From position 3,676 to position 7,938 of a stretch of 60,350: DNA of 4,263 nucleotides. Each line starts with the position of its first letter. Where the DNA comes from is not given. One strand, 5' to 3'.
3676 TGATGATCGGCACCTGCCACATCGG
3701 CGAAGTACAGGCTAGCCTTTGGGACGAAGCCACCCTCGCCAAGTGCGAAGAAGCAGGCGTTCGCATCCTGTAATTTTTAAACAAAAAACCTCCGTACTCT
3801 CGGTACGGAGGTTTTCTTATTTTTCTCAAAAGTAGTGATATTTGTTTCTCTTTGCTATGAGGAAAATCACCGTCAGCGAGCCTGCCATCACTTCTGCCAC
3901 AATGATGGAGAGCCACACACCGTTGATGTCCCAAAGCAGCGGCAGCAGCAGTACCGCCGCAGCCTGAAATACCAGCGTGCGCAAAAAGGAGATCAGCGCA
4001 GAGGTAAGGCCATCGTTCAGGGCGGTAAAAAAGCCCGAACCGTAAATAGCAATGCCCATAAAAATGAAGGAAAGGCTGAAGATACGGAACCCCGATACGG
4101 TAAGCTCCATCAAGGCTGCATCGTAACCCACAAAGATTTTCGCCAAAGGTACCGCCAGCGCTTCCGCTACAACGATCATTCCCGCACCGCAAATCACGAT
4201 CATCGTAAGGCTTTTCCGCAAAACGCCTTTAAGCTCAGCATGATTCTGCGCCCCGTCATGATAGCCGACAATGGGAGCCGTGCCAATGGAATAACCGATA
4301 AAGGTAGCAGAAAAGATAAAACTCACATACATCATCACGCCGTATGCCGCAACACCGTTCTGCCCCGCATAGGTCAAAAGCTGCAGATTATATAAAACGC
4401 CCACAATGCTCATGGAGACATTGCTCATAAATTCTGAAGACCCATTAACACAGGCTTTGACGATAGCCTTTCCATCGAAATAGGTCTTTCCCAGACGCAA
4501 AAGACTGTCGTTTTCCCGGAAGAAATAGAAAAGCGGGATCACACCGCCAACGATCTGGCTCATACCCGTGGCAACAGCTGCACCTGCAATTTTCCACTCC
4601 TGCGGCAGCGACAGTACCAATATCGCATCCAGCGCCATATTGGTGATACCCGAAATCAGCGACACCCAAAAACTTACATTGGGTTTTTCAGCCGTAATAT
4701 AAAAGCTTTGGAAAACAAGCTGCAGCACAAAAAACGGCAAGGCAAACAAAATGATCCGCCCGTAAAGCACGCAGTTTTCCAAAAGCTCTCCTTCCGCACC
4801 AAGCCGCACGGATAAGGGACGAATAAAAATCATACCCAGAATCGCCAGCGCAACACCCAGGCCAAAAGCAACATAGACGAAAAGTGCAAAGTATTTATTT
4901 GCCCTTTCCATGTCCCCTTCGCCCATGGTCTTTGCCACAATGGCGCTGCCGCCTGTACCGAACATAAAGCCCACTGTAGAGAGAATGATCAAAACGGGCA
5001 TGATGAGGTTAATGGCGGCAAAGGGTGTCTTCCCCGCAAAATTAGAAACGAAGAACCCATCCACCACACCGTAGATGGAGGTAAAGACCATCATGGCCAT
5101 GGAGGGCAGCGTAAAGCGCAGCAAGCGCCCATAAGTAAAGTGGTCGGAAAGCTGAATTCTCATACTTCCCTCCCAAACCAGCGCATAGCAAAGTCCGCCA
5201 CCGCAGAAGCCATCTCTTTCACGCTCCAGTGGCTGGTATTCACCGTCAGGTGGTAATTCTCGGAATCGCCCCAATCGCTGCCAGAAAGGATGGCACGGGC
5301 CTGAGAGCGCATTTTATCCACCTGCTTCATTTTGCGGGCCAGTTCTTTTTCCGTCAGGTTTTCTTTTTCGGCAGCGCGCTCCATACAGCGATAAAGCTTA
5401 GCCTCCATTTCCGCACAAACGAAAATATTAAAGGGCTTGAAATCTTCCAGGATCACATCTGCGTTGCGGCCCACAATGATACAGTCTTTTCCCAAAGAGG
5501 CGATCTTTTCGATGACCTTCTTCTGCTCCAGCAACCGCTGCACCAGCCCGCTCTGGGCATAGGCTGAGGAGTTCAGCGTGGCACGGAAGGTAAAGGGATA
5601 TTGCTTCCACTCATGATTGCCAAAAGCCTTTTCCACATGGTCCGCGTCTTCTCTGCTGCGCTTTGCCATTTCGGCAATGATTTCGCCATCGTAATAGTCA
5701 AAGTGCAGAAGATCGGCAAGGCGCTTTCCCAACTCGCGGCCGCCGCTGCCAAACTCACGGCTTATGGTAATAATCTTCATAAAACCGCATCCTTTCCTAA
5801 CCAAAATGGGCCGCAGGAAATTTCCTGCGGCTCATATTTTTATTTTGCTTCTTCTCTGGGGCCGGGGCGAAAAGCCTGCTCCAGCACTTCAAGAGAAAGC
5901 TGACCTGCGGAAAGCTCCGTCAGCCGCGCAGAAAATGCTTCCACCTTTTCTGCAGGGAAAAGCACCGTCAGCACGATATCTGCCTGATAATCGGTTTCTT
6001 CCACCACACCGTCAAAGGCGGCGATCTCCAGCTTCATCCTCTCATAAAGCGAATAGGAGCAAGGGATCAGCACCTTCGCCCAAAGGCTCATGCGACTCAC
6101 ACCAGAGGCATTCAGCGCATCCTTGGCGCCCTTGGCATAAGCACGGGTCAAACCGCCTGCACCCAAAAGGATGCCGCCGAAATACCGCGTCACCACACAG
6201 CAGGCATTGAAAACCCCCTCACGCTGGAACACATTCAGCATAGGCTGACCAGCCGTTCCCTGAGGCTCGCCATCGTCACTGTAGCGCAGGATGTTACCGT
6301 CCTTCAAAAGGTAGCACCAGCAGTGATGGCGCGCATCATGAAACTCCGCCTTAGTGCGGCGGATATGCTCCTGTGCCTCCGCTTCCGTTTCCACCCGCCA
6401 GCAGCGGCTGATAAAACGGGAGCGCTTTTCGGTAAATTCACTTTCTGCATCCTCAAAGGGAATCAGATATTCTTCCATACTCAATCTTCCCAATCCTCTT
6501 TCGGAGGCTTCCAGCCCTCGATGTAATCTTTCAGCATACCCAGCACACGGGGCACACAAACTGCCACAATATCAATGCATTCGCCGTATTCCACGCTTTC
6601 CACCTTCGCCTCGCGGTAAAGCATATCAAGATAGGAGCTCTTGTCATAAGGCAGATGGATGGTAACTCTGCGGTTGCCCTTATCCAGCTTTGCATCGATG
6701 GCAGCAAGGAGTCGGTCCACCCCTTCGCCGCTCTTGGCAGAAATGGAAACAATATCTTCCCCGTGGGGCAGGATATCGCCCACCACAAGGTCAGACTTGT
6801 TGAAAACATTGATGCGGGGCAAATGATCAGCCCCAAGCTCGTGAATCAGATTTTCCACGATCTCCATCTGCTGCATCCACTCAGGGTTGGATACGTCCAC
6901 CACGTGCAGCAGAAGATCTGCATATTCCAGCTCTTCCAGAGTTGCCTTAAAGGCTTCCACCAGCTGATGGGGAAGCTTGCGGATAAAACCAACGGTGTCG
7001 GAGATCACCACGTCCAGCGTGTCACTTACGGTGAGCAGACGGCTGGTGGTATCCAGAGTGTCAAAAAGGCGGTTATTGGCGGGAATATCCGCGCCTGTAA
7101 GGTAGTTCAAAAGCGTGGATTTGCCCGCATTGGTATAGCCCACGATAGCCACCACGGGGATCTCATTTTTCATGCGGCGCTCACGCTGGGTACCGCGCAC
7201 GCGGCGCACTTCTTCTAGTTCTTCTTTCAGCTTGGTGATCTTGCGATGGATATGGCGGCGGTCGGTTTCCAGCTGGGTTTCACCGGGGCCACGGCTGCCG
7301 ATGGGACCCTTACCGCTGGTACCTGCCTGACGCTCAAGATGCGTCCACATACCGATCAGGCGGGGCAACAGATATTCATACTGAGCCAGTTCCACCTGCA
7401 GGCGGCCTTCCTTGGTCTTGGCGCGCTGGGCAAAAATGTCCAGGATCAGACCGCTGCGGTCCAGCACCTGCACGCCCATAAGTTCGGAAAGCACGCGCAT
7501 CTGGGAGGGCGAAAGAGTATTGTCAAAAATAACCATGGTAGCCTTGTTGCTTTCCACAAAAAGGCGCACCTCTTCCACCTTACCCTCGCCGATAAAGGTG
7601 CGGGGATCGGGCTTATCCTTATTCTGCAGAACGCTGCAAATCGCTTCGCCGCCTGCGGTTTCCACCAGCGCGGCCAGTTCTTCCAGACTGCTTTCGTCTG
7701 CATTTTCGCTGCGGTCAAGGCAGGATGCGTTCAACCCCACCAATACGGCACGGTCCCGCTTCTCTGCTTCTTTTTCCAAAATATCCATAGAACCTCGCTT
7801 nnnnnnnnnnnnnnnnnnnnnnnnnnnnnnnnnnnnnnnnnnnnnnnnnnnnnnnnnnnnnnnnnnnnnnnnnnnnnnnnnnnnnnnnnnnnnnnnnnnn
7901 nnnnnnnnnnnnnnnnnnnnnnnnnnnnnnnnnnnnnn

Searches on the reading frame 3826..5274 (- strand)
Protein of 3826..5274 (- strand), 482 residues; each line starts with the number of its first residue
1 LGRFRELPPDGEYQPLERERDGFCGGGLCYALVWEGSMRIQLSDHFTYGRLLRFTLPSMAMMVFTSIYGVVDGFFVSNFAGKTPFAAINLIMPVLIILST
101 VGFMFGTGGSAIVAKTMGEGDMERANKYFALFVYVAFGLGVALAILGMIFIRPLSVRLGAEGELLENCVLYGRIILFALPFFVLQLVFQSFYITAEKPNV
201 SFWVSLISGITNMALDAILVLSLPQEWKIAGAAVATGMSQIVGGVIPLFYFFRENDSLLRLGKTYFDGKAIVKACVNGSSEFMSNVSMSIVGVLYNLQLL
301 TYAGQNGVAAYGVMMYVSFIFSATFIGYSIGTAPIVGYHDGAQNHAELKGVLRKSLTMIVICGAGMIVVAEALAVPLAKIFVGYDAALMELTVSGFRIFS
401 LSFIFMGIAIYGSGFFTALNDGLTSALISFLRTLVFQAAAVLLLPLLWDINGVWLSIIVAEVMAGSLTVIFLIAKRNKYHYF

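Call 61: search_protein_families(library=pfam, proteins=[window:3826-5274:-], max_evalue=0.00001)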
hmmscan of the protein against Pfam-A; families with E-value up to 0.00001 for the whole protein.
window:3826-5274:- (482 aa): 1 family
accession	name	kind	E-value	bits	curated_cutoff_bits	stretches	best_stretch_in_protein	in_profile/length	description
PF01554.23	MatE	-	9.1e-36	123.4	24.9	2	57-217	1-160/161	MatE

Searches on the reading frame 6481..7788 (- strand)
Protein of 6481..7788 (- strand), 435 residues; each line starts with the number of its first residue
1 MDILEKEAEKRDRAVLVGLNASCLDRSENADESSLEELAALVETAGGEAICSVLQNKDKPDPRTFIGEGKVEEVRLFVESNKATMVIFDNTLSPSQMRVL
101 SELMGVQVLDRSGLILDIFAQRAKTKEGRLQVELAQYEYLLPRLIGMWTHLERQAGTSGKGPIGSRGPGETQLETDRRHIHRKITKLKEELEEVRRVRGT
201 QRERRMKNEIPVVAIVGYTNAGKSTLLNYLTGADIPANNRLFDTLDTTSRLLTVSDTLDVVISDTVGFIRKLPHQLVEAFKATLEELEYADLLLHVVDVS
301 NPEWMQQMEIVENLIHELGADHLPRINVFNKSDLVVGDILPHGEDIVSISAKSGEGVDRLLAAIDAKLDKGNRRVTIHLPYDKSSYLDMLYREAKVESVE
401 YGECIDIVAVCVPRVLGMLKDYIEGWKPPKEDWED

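Call 61: search_protein_families(library=pfam, proteins=[window:6481-7788:-], max_evalue=0.00001)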
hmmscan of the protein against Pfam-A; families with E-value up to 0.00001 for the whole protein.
window:6481-7788:- (435 aa): 6 families
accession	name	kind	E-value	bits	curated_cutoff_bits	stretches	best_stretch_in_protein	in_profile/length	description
PF13167.11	GTP-bdg_N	-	2.1e-32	112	25.4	1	32-120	1-89/89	GTP-binding GTPase N-terminal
PF16360.10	GTP-bdg_M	-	2.9e-32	111.5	29.5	1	122-205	1-79/79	GTP-binding GTPase Middle Region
PF01926.29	MMR_HSR1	-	2.6e-20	73.1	21.9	1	213-331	2-113/113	50S ribosome-binding GTPase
PF19275.4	HflX_C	-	9.5e-08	32.4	26.4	1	343-399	9-65/102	HflX C-terminal domain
PF02421.24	FeoB_N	-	3e-06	27.3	27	0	213-361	3-153/156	Ferrous iron transport protein B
PF00350.29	Dynamin_N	-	6.9e-06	26.6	27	0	213-238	1-26/168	Dynamin family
